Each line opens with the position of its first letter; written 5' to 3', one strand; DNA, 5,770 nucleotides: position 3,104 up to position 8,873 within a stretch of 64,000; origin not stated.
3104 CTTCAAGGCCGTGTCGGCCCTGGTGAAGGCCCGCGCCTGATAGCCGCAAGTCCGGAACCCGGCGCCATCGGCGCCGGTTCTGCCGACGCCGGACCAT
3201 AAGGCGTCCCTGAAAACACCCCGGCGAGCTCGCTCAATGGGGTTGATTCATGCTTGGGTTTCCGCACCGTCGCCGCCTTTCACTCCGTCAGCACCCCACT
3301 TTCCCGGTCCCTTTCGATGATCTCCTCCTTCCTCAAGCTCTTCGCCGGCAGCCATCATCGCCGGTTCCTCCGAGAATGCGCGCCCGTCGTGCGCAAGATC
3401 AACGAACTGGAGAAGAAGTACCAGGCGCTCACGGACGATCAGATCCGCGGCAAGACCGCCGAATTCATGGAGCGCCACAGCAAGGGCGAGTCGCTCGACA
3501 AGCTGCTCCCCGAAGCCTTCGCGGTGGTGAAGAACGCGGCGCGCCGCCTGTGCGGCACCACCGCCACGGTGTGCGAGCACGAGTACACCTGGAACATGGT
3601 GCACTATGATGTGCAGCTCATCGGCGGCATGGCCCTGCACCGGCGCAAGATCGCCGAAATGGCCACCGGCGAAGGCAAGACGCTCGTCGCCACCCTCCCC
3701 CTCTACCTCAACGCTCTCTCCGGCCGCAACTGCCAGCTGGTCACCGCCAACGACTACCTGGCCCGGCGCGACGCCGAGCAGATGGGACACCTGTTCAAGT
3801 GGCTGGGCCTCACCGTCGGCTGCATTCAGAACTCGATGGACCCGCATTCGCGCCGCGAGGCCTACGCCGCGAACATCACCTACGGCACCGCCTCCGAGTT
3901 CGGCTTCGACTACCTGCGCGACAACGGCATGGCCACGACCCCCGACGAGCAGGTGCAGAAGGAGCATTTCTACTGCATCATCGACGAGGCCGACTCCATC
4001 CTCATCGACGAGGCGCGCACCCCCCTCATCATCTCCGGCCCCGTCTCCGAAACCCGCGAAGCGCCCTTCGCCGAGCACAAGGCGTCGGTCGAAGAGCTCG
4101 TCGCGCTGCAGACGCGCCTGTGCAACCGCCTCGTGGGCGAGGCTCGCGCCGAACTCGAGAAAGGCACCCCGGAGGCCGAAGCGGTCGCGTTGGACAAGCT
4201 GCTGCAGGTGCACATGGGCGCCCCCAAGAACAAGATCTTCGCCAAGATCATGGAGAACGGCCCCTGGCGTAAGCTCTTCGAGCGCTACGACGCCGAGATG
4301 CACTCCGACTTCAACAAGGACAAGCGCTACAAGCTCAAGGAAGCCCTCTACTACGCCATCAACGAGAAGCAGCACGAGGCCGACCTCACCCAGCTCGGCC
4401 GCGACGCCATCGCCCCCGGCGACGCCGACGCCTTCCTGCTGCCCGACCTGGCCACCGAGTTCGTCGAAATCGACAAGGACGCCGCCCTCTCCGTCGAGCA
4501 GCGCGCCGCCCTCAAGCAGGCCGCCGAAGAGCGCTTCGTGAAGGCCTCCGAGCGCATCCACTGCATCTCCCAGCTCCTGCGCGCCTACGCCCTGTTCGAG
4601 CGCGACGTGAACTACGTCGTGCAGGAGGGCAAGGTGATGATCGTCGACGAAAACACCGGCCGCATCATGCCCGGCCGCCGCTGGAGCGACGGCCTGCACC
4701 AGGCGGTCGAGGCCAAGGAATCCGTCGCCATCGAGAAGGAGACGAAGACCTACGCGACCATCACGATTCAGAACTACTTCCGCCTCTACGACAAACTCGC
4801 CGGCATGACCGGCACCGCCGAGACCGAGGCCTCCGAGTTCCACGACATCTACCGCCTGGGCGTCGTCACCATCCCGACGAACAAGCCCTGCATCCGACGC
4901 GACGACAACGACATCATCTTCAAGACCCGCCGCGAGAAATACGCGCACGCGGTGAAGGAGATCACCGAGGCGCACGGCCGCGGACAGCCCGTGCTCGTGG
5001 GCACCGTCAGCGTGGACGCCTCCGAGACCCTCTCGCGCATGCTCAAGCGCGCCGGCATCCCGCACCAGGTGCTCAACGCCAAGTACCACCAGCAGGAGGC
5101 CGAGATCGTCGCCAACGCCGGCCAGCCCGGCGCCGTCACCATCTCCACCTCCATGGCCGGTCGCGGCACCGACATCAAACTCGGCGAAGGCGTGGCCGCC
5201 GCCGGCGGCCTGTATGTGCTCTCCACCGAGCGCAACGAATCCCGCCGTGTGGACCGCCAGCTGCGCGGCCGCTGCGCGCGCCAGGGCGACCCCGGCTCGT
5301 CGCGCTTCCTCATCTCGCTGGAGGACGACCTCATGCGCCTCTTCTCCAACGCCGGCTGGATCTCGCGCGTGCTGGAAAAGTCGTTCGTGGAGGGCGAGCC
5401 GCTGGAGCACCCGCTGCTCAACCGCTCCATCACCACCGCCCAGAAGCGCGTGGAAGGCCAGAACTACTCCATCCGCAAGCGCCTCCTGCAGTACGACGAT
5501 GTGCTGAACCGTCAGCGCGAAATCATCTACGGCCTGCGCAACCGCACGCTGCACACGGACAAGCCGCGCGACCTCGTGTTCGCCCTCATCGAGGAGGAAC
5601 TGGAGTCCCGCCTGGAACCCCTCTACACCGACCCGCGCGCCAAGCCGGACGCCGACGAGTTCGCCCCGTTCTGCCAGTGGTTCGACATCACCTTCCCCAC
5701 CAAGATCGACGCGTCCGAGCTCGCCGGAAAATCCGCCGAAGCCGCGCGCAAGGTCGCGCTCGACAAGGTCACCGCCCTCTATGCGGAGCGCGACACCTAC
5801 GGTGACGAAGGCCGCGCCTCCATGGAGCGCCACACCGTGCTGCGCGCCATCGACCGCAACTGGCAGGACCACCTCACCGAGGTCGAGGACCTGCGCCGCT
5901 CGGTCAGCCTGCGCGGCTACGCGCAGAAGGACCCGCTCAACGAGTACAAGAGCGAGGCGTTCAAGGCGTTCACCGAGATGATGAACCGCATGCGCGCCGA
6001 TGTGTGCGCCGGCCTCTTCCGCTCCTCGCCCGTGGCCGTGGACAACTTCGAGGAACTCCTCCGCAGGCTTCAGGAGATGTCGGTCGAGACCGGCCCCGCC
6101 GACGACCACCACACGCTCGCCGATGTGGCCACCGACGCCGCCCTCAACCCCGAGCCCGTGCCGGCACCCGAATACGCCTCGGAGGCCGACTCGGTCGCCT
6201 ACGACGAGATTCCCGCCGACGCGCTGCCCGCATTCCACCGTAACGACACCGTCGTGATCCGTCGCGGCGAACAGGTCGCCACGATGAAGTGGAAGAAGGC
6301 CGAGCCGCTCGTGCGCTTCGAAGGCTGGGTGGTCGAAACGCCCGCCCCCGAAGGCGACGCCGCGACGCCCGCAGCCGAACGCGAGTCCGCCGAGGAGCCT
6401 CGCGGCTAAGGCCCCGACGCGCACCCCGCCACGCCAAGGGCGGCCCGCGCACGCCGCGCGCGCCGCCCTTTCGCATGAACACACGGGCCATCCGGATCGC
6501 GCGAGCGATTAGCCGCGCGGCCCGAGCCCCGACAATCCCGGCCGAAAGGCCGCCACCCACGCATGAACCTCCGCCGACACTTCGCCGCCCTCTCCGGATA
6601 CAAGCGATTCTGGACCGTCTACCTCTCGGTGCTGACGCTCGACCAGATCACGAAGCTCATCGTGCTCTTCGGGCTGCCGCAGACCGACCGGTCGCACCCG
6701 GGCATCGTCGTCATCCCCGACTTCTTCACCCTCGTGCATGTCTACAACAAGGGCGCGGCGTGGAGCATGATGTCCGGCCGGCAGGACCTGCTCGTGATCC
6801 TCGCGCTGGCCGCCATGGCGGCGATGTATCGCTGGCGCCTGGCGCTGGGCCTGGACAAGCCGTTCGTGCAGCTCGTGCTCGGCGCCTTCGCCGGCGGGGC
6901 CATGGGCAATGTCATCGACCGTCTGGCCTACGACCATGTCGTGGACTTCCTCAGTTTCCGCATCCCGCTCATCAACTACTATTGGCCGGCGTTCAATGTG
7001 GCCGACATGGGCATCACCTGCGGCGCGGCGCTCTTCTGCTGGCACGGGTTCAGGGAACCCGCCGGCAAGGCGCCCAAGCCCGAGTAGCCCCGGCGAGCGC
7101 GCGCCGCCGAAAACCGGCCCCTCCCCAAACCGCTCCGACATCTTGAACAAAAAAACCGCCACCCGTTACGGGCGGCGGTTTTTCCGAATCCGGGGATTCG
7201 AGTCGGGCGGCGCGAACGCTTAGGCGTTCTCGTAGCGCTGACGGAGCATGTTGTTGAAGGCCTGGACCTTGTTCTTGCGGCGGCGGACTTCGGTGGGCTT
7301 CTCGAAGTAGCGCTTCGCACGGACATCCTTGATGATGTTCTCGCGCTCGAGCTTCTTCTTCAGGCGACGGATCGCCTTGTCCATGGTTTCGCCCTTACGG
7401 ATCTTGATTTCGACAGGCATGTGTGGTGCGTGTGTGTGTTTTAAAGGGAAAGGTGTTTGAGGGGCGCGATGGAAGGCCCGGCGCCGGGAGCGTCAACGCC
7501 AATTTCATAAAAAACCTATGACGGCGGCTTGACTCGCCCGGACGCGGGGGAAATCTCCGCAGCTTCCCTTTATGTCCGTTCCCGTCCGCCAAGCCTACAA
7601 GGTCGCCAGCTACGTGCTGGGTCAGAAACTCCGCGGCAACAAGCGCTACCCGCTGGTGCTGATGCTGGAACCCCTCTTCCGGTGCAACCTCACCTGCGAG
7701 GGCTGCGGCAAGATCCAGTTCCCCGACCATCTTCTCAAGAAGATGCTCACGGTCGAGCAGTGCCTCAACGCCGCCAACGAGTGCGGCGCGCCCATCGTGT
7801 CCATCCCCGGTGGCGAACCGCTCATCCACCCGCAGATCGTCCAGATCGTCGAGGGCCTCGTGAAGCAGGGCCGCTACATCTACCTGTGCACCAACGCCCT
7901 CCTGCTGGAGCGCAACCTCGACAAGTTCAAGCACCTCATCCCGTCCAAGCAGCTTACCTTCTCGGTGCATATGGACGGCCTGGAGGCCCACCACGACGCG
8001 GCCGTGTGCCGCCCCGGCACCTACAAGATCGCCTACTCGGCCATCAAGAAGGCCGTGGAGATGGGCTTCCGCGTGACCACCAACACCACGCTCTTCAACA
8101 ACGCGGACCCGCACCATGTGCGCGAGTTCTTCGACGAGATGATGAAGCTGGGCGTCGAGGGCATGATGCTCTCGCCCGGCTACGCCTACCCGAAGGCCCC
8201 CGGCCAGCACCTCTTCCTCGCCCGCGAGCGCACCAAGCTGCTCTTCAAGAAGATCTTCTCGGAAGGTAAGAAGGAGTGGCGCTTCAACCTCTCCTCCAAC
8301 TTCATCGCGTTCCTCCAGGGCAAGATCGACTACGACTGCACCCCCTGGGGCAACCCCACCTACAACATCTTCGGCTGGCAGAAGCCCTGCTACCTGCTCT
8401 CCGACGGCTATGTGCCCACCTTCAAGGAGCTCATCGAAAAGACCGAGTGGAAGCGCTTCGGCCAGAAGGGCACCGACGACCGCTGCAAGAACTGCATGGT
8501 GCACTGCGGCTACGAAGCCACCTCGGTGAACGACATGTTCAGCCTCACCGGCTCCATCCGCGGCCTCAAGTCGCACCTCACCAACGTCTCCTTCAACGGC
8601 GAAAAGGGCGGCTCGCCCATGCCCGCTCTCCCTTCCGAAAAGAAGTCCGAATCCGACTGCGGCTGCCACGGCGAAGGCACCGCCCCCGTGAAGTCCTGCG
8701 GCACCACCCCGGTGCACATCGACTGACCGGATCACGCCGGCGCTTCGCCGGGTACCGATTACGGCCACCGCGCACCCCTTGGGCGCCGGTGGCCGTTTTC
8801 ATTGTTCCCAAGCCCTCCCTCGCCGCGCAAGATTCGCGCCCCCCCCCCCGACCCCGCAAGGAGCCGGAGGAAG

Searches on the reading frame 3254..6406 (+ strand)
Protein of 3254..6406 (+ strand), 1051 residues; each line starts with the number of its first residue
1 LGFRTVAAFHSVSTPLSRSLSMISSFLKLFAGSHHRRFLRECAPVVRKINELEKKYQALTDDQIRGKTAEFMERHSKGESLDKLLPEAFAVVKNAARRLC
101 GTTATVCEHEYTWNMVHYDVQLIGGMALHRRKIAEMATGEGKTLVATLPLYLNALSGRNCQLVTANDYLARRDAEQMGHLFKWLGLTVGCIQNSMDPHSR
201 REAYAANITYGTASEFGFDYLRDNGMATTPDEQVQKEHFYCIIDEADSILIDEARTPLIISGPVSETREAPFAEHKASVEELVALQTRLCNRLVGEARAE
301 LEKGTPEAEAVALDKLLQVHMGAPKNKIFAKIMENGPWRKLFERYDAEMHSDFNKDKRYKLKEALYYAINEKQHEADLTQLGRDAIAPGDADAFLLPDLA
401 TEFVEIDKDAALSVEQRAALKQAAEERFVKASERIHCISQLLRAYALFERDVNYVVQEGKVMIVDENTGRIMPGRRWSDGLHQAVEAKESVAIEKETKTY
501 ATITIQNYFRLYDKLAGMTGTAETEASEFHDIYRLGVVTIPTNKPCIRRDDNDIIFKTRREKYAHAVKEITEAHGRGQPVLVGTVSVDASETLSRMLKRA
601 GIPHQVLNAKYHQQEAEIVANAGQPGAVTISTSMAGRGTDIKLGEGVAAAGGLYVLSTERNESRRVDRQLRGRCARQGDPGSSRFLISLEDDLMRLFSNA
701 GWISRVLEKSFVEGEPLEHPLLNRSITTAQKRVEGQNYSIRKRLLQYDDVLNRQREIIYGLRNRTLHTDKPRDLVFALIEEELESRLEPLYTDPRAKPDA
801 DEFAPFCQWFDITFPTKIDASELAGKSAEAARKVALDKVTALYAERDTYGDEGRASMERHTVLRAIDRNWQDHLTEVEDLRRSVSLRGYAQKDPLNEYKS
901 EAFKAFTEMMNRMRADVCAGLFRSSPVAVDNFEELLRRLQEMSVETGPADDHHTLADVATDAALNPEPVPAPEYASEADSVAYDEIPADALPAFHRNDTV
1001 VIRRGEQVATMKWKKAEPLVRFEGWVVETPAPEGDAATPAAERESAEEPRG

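Call 79: search_protein_families(library=pfam, proteins=[window:3254-6406:+], max_evalue=0.00001)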
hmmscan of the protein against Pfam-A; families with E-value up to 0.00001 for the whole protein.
window:3254-6406:+ (1051 aa): 5 families
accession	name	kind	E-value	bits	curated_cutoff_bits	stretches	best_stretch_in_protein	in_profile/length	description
PF07517.20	SecA_DEAD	-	2e-116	388.8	24.6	1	30-530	4-290/290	SecA DEAD-like domain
PF21090.3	P-loop_SecA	-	6.4e-71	238.6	27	2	545-645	1-101/205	SecA P-loop domain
PF07516.18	SecA_SW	-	3.1e-53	181.3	26.7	1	716-923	1-198/200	SecA Wing and Scaffold domain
PF01043.26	SecA_PP_bind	-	2.5e-27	96.1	23.5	1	359-486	14-110/110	SecA preprotein cross-linking domain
PF00270.35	DEAD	-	4.7e-07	30.1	26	1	131-251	16-131/167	DEAD/DEAH box helicase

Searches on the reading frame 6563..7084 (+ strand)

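Call 79: search_protein_families(library=pfam, proteins=[window:6563-7084:+], max_evalue=0.00001)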
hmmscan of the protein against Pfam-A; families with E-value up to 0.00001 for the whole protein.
window:6563-7084:+ (174 aa): 1 family
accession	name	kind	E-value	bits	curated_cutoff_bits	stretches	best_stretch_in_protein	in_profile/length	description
PF01252.23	Peptidase_A8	-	7.4e-36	123.9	25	1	21-162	3-140/142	Signal peptidase (SPase) II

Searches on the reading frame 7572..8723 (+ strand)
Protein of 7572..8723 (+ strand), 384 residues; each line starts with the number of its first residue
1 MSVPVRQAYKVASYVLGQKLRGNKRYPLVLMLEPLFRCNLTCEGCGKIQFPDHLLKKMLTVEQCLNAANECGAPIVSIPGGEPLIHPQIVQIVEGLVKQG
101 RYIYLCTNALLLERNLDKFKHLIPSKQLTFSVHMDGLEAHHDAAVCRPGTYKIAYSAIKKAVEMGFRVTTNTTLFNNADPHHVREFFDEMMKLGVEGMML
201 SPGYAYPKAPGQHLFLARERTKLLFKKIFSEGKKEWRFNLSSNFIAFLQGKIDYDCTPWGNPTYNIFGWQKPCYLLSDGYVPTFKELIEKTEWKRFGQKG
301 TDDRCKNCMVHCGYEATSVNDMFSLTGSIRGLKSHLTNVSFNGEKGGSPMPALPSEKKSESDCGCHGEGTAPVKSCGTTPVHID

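Call 79: search_protein_families(library=pfam, proteins=[window:7572-8723:+], max_evalue=0.00001)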
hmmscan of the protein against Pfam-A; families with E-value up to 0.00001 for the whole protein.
window:7572-8723:+ (384 aa): 2 families
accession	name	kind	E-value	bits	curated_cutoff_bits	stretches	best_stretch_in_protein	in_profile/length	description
PF11946.13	DUF3463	-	5.6e-54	182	31.3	1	198-324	1-126/134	Domain of unknown function (DUF3463)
PF04055.27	Radical_SAM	-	2.7e-18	67.1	29.5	1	35-188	4-164/166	Radical SAM superfamily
